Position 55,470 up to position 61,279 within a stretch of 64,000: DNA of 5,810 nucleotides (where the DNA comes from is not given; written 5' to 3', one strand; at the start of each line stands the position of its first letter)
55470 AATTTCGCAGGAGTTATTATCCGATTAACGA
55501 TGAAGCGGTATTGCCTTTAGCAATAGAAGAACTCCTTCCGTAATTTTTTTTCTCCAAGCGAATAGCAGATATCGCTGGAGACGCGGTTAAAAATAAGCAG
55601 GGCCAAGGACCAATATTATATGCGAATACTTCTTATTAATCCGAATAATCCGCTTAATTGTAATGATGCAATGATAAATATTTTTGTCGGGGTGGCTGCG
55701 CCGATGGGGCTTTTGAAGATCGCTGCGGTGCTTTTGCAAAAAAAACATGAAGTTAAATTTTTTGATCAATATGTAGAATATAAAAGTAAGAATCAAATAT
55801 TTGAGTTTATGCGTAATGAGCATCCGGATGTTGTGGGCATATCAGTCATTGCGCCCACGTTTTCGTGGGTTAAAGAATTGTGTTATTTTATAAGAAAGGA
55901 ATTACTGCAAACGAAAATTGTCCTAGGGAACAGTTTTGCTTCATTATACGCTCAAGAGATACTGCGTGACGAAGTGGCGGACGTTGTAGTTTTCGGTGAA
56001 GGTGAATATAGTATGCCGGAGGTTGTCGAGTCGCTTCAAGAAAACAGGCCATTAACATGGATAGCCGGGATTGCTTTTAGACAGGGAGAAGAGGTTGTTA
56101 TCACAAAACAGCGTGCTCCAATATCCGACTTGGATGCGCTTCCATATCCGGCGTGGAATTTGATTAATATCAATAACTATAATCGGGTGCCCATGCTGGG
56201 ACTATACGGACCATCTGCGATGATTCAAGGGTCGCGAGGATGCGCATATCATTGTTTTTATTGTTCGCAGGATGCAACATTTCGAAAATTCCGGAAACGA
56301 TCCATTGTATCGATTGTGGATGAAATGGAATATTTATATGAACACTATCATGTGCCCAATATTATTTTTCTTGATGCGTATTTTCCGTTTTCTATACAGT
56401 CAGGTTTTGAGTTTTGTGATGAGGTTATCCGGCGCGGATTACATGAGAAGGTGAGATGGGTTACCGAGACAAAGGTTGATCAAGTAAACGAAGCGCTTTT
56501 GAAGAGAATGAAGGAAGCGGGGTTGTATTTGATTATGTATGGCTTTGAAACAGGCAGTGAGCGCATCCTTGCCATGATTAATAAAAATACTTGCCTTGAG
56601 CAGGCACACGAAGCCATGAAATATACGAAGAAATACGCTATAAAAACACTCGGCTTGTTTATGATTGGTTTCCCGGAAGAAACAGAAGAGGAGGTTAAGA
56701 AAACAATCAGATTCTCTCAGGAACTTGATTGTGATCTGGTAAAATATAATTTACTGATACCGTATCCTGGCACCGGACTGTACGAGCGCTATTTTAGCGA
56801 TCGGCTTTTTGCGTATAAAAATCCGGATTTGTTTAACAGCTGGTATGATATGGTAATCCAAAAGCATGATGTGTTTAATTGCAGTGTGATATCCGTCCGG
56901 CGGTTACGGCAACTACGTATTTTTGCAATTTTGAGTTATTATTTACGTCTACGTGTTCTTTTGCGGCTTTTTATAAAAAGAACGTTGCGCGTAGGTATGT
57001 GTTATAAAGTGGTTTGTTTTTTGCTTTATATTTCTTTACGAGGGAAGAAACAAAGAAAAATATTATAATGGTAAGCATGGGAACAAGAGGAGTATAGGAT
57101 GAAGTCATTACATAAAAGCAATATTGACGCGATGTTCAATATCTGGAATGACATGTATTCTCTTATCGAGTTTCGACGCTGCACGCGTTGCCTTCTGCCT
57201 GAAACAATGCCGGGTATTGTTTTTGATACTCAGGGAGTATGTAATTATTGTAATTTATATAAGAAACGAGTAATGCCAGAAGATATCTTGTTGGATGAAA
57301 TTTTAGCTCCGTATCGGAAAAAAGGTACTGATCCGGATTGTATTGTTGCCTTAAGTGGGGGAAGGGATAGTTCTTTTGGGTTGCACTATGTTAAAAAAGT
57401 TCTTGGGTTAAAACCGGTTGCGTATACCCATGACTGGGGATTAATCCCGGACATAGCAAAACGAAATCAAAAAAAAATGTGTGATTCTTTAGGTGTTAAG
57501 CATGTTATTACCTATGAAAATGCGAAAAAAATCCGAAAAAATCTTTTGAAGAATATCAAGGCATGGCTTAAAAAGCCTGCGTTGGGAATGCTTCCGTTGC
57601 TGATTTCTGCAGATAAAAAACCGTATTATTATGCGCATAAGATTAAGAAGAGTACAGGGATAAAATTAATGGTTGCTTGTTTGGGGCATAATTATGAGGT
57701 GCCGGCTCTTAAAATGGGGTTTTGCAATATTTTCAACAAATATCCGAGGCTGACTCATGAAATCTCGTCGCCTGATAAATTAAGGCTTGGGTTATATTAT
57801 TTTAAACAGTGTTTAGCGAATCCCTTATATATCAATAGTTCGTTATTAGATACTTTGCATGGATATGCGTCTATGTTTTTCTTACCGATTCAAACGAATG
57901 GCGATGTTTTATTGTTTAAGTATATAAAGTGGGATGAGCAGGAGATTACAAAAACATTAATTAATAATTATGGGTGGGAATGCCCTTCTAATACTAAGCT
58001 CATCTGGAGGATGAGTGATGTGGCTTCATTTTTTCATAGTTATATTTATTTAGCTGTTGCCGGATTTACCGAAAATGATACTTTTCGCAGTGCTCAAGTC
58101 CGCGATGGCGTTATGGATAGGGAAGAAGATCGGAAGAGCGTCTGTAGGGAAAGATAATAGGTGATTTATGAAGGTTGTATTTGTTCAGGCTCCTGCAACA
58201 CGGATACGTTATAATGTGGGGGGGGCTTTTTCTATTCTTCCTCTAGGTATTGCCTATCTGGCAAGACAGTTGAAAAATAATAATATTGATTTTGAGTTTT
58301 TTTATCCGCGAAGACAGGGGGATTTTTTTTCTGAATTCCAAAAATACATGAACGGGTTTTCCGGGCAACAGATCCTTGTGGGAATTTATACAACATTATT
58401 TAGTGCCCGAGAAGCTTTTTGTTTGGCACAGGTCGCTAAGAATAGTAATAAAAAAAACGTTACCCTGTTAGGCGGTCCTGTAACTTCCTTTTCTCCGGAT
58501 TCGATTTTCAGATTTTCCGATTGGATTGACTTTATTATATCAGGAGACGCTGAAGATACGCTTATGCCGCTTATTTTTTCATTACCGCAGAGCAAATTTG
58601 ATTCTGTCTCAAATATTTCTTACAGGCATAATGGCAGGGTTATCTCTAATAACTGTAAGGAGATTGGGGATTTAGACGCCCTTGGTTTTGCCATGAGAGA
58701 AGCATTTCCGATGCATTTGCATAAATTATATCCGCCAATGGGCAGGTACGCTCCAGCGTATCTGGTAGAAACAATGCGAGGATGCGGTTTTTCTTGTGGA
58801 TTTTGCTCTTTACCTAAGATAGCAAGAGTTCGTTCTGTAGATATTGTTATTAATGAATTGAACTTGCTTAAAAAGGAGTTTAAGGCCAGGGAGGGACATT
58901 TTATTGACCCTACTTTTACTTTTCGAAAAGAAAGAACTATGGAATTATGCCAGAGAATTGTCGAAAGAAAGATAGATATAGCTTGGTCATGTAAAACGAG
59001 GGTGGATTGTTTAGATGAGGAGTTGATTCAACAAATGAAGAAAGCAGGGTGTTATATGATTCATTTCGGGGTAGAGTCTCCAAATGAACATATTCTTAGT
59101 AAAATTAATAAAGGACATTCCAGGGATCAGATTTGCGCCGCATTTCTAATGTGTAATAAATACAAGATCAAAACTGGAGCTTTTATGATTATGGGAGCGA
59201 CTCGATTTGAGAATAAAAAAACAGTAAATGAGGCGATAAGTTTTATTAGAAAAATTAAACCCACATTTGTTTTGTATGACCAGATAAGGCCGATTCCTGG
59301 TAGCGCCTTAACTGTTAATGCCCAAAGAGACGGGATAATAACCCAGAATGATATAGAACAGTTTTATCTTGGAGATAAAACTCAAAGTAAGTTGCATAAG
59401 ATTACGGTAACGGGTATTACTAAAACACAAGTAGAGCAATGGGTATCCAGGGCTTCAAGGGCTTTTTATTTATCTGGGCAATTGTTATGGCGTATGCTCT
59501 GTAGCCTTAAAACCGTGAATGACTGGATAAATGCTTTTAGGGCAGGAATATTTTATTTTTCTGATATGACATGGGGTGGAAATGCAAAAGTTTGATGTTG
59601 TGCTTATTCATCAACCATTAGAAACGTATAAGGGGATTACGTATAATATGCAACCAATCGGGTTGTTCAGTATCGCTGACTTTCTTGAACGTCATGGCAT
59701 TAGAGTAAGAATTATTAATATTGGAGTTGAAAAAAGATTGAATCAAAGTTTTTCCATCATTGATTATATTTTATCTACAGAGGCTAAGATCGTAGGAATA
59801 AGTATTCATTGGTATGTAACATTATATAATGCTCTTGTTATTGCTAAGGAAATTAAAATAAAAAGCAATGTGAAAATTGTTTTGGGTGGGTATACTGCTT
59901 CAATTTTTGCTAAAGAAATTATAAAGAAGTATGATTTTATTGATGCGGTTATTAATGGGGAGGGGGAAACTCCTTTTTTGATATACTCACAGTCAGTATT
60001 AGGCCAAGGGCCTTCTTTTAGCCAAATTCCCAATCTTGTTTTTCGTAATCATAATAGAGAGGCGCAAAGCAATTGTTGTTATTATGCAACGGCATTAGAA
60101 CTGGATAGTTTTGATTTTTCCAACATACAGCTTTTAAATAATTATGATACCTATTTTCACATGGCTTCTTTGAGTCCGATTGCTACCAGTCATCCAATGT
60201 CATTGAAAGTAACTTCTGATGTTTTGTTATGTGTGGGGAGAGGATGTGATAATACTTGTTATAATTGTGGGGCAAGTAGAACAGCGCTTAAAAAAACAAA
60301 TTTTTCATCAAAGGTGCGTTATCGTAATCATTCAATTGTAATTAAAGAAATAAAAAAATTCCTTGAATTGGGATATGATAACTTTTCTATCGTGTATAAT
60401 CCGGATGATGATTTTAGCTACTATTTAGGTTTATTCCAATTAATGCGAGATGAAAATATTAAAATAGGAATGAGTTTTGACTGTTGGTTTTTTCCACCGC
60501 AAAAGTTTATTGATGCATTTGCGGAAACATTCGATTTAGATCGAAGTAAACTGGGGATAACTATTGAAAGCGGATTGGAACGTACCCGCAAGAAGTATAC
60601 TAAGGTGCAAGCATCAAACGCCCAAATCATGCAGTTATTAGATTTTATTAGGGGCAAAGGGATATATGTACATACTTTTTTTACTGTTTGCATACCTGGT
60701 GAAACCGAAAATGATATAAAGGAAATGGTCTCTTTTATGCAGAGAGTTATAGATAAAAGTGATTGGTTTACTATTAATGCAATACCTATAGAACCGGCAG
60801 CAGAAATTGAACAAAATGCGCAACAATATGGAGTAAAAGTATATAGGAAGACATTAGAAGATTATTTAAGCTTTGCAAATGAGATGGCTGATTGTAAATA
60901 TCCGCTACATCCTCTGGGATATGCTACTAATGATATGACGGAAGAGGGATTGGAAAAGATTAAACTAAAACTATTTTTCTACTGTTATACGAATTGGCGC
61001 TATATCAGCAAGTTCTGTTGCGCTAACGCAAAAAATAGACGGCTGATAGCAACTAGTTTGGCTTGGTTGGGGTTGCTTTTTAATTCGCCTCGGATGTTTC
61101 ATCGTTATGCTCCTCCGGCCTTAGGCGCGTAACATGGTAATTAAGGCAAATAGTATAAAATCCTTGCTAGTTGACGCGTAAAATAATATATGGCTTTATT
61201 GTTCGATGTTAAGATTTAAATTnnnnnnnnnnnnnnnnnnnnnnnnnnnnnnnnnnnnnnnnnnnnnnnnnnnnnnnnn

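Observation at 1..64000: Glycan-biosynthesis island saturated with radical SAM enzymes (19 rSAM domains in 64 kb)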

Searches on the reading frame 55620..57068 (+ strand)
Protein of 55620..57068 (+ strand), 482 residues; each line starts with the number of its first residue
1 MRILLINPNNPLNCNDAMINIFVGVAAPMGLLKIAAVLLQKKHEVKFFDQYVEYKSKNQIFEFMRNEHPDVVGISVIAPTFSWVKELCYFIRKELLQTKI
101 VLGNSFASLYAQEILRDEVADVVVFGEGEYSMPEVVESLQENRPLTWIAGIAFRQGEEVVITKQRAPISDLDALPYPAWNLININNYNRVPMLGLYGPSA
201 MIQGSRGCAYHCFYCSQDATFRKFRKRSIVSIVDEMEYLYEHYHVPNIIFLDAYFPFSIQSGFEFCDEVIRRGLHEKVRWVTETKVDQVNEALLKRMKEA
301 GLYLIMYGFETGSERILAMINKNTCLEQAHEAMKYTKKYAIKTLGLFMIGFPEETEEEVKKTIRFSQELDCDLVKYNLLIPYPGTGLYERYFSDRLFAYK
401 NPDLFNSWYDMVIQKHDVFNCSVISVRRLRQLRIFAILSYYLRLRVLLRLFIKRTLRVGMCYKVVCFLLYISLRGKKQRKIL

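Call 8: search_protein_families(library=pfam, proteins=[window:55620-57065:+], max_evalue=0.001)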
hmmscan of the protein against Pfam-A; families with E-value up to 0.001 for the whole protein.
window:55620-57065:+ (482 aa): 2 families
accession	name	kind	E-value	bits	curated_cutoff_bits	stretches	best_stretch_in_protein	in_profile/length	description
PF04055.27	Radical_SAM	-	6.6e-22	78.9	29.5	1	205-365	4-165/166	Radical SAM superfamily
PF02310.24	B12-binding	-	6.1e-18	65.2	32.1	1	23-135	9-120/121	B12 binding domain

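Call 10: find_encoding_contigs(protein=window:55620-57068:+, flank=10000, max_places=6)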
Protein window:55620-57068:+ (482 aa): no gene with exactly this product is on record in the collection.

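Call 12: search_protein_families(library=ncbifam, proteins=[window:55620-57065:+], max_evalue=0.00001)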
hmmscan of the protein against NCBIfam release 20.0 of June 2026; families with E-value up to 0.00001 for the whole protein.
window:55620-57065:+ (482 aa): 24 families
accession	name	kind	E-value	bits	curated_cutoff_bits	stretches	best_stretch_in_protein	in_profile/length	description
TIGR02026.1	BchE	equivalog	1.5e-65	222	481.35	1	2-396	1-391/497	magnesium-protoporphyrin IX monomethyl ester anaerobic oxidative cyclase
NF050148.1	rSAM_ApyD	equivalog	2.8e-47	161.5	750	1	23-396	20-397/645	RiPP biosynthesis radical SAM protein ApyD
TIGR03471.1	HpnJ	equivalog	1.8e-44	152.5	577.6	1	70-397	70-393/472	hopanoid biosynthesis associated radical SAM protein HpnJ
TIGR04072.2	rSAM_ladder_B12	equivalog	2.3e-39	135.3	360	1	28-449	18-430/443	lipid biosynthesis B12-binding/radical SAM protein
NF038361.1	rSAM_Sden_1168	equivalog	6.1e-36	124.1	575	1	57-400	129-482/560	Sden_1168 family B12-binding radical SAM P-methyltransferase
TIGR04367.1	HpnR_B12_rSAM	equivalog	9.6e-35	120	650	1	1-390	1-372/490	hopanoid C-3 methylase HpnR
TIGR04479.1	bcpD_PhpK_rSAM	subfamily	1.1e-34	119.7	600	1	30-374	74-414/504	PhpK family radical SAM P-methyltransferase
TIGR04014.1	B12_SAM_MJ_0865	equivalog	4e-31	108.3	360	2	282-389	249-356/434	methyl-coenzyme M reductase glutamine C-methyltransferase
TIGR04385.1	B12_rSAM_cofa1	equivalog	3.1e-29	102.5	450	1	26-368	18-363/438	B12 lower ligand biosynthesis radical SAM protein BzaD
TIGR03975.1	rSAM_ocin_1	subfamily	4e-28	98.3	281.85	1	65-364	125-425/606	RiPP maturation radical SAM C-methyltransferase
TIGR04013.1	B12_SAM_MJ_1487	hypoth_equivalog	5.3e-28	97.9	251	2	53-241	28-194/382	TIGR04013 family B12-binding domain/radical SAM domain-containing protein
NF033070.1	rSAM_AprD4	equivalog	1.1e-24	87.1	500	1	167-414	166-411/456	AprD4 family radical SAM diol-dehydratase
NF033712.0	B12_rSAM_KedN5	subfamily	3.3e-23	81.8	700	1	39-357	33-358/624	KedN5 family methylcobalamin-dependent radical SAM C-methyltransferase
TIGR04295.1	B12_rSAM_oligo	hypoth_equivalog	3.4e-22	78.7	400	1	31-392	28-385/422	TIGR04295 family B12-binding domain-containing radical SAM protein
NF040542.1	rSAM_RCCLKC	equivalog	6.6e-20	71.7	450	1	19-367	4-348/423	arsinothricin biosynthesis radical SAM protein ArsL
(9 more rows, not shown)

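Call 60: search_solved_structures(query=window:55620-57065:+, max_evalue=0.001)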
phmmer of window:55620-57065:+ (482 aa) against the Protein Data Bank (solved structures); distinct sequences matched with E-value up to 0.001: 16.
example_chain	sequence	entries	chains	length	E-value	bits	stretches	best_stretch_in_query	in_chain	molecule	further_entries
6fd2_B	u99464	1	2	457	6.9e-21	77.5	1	167-389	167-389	Putative apramycin biosynthetic oxidoreductase 4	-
9ccb_A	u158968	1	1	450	7.3e-16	60.9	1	108-389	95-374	Radical SAM core domain-containing protein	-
5ul2_A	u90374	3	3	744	2.5e-10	42.6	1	44-400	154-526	OxsB protein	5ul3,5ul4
7kdx_A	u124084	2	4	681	6e-07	31.5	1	69-257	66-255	Methyltransferase TokK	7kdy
2qgq_A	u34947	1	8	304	5e-05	25.2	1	198-374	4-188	Protein TM_1862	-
4jc0_A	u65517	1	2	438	8.8e-05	24.4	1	198-374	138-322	Ribosomal protein S12 methylthiotransferase RimO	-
9n1b_A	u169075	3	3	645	9.8e-05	24.2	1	70-380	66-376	Radical SAM protein | Radical SAM enzyme CysS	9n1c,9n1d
6wte_A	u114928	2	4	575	0.00013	23.8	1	201-274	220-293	B12-binding domain-containing protein | Tryptophan-C2-methyltransferase containing B12-binding domain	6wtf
3ciw_A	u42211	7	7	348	0.00024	22.9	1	200-390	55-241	FeFe-Hydrogenase maturase | [FeFe] hydrogenase maturase subunit HydE | Biotin synthetase, putative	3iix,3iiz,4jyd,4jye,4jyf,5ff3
5fep_A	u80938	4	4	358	0.00026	22.8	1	200-390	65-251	[FeFe] hydrogenase maturase subunit HydE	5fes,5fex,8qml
7o1p_A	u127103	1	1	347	0.00037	22.3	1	200-390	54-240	[FeFe] hydrogenase maturase subunit HydE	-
3cix_A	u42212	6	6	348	0.00037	22.3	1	200-390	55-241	FeFe-Hydrogenase maturase | [FeFe] hydrogenase maturase subunit HydE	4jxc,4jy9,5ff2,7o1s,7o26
7o1o_A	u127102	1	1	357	0.00039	22.2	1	200-390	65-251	[FeFe] hydrogenase maturase subunit HydE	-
8qmk_A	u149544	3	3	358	0.00039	22.2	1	200-390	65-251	[FeFe] hydrogenase maturase subunit HydE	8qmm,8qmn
5few_A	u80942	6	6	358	0.00039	22.2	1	200-390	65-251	[FeFe] hydrogenase maturase subunit HydE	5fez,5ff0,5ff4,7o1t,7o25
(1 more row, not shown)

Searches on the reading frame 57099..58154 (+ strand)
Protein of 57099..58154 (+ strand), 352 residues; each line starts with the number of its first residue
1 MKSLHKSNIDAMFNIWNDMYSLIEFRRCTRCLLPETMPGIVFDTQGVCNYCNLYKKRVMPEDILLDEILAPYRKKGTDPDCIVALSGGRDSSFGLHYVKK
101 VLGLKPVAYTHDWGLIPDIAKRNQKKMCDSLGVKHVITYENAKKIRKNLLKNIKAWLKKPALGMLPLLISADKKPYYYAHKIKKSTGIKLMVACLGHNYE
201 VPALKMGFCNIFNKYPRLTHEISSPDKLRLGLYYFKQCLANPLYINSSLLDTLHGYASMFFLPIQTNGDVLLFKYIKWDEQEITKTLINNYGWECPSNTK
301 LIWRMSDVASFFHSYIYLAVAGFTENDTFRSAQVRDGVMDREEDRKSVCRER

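Call 8: search_protein_families(library=pfam, proteins=[window:57099-58154:+], max_evalue=0.001)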
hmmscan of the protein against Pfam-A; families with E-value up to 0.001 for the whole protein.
window:57099-58154:+ (352 aa): 0 families

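Call 12: search_protein_families(library=ncbifam, proteins=[window:57099-58154:+], max_evalue=0.00001)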
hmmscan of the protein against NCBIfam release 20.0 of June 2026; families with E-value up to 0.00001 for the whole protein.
window:57099-58154:+ (352 aa): 1 family
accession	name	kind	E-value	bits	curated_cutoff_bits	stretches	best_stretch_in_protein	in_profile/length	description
TIGR03573.1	WbuX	subfamily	2.3e-33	116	203.2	1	27-345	3-310/344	N-acetyl sugar amidotransferase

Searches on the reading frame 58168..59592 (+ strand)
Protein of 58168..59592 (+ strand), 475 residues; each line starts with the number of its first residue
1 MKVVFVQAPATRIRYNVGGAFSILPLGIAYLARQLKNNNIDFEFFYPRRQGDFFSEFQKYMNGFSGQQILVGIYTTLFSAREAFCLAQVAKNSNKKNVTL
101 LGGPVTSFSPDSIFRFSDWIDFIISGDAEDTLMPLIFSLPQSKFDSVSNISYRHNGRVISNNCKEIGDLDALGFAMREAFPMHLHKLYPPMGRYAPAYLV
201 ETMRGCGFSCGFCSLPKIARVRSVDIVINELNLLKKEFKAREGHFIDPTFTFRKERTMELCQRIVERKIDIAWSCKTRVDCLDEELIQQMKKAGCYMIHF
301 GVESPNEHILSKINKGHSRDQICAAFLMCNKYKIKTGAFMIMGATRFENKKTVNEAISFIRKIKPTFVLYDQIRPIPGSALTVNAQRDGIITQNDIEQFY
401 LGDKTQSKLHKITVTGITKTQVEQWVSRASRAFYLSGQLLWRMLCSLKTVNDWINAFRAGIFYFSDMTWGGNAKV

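Call 8: search_protein_families(library=pfam, proteins=[window:58168-59592:+], max_evalue=0.001)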
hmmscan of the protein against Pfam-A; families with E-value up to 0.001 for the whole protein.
window:58168-59592:+ (475 aa): 2 families
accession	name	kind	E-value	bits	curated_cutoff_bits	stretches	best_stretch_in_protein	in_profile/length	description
PF04055.27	Radical_SAM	-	6.7e-17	62.6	29.5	1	200-359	1-165/166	Radical SAM superfamily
PF02310.24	B12-binding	-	7.8e-05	22.9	32.1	1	24-133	13-118/121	B12 binding domain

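Call 12: search_protein_families(library=ncbifam, proteins=[window:58168-59592:+], max_evalue=0.00001)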
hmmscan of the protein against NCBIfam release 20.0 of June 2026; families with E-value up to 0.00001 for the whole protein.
window:58168-59592:+ (475 aa): 21 families
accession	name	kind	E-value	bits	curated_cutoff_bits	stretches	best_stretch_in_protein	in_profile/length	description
TIGR03471.1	HpnJ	equivalog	6e-42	144.1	577.6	1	70-446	71-445/472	hopanoid biosynthesis associated radical SAM protein HpnJ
TIGR04072.2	rSAM_ladder_B12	equivalog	2e-35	122.3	360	1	24-395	17-382/443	lipid biosynthesis B12-binding/radical SAM protein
TIGR04479.1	bcpD_PhpK_rSAM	subfamily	5.7e-35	120.7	600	1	23-367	70-413/504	PhpK family radical SAM P-methyltransferase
NF050148.1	rSAM_ApyD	equivalog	8.1e-32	110.4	750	1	83-352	90-355/645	RiPP biosynthesis radical SAM protein ApyD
TIGR02026.1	BchE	equivalog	2.8e-30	105.7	481.35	1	4-444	3-437/497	magnesium-protoporphyrin IX monomethyl ester anaerobic oxidative cyclase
TIGR04385.1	B12_rSAM_cofa1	equivalog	1.7e-28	100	450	1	83-365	87-366/438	B12 lower ligand biosynthesis radical SAM protein BzaD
TIGR04014.1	B12_SAM_MJ_0865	equivalog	8e-28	97.4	360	1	55-383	28-356/434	methyl-coenzyme M reductase glutamine C-methyltransferase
NF038361.1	rSAM_Sden_1168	equivalog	1.8e-26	92.8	575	1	81-439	155-525/560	Sden_1168 family B12-binding radical SAM P-methyltransferase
TIGR03975.1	rSAM_ocin_1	subfamily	2.7e-23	82.3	281.85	1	67-342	128-410/606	RiPP maturation radical SAM C-methyltransferase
NF033070.1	rSAM_AprD4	equivalog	5.6e-22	78.3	500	1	111-399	109-403/456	AprD4 family radical SAM diol-dehydratase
TIGR04295.1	B12_rSAM_oligo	hypoth_equivalog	1.5e-18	66.8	400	1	95-316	100-315/422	TIGR04295 family B12-binding domain-containing radical SAM protein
TIGR04013.1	B12_SAM_MJ_1487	hypoth_equivalog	4.1e-18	65.4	251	1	76-383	50-355/382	TIGR04013 family B12-binding domain/radical SAM domain-containing protein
NF040546.1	rSAM_CUAEP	equivalog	1.2e-16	60.5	500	1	117-341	96-320/468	CUAEP/CCAEP-tail radical SAM (seleno)protein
TIGR04367.1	HpnR_B12_rSAM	equivalog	2.7e-14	52.6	650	1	24-342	21-333/490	hopanoid C-3 methylase HpnR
NF040542.1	rSAM_RCCLKC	equivalog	3.4e-14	52.8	450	1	81-342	63-330/423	arsinothricin biosynthesis radical SAM protein ArsL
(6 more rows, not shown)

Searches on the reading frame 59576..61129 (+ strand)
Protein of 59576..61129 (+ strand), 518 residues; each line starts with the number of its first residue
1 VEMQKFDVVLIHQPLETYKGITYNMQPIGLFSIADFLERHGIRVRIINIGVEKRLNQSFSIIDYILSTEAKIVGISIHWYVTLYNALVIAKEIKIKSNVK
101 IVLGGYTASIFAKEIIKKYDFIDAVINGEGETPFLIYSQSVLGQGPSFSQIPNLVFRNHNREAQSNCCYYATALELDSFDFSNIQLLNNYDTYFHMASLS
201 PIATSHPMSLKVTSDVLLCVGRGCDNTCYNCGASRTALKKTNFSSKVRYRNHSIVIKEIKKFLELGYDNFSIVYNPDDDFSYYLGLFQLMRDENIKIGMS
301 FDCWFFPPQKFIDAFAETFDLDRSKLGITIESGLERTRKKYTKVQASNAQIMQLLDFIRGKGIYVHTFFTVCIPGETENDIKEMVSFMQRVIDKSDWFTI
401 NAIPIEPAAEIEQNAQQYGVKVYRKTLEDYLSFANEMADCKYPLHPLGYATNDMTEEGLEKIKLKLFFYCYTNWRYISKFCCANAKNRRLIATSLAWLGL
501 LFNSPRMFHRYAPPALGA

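Call 8: search_protein_families(library=pfam, proteins=[window:59576-61129:+], max_evalue=0.001)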
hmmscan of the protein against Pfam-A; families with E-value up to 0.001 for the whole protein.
window:59576-61129:+ (518 aa): 2 families
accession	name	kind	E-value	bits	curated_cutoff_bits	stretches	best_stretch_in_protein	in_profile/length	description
PF02310.24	B12-binding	-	3.2e-17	62.9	32.1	1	22-134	9-117/121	B12 binding domain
PF04055.27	Radical_SAM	-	6.8e-14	52.8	29.5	1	220-387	3-165/166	Radical SAM superfamily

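Call 12: search_protein_families(library=ncbifam, proteins=[window:59576-61129:+], max_evalue=0.00001)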
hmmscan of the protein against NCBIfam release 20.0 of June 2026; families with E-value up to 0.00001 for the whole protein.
window:59576-61129:+ (518 aa): 13 families
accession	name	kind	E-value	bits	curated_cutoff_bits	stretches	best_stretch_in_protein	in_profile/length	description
TIGR04190.1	B12_SAM_Ta0216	equivalog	1.5e-55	188.8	500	1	22-457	32-464/554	TIGR04190 family B12-binding domain/radical SAM domain protein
NF038361.1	rSAM_Sden_1168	equivalog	7.5e-19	67.7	575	1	8-427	65-485/560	Sden_1168 family B12-binding radical SAM P-methyltransferase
TIGR04072.2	rSAM_ladder_B12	equivalog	1.7e-13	50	360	1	221-425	186-382/443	lipid biosynthesis B12-binding/radical SAM protein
TIGR03975.1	rSAM_ocin_1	subfamily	5.3e-12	45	281.85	1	62-390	121-429/606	RiPP maturation radical SAM C-methyltransferase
TIGR04367.1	HpnR_B12_rSAM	equivalog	1e-11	44.1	650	1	8-157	3-149/490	hopanoid C-3 methylase HpnR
TIGR04479.1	bcpD_PhpK_rSAM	subfamily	1.7e-11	43.2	600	1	244-421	263-437/504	PhpK family radical SAM P-methyltransferase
TIGR04385.1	B12_rSAM_cofa1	equivalog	8.3e-09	35.1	450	1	25-420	18-399/438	B12 lower ligand biosynthesis radical SAM protein BzaD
TIGR04014.1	B12_SAM_MJ_0865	equivalog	2e-08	33.5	360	0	329-415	275-361/434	methyl-coenzyme M reductase glutamine C-methyltransferase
TIGR03471.1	HpnJ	equivalog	5.8e-08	32.1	577.6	1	86-497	84-463/472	hopanoid biosynthesis associated radical SAM protein HpnJ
TIGR04295.1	B12_rSAM_oligo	hypoth_equivalog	1.1e-07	30.9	400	1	93-420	97-387/422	TIGR04295 family B12-binding domain-containing radical SAM protein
TIGR04013.1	B12_SAM_MJ_1487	hypoth_equivalog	1.8e-06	27.1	251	0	65-166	38-128/382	TIGR04013 family B12-binding domain/radical SAM domain-containing protein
NF033712.0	B12_rSAM_KedN5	subfamily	2.2e-06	26.2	700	1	42-163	37-158/624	KedN5 family methylcobalamin-dependent radical SAM C-methyltransferase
NF050148.1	rSAM_ApyD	equivalog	2.8e-06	26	750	0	29-234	27-218/645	RiPP biosynthesis radical SAM protein ApyD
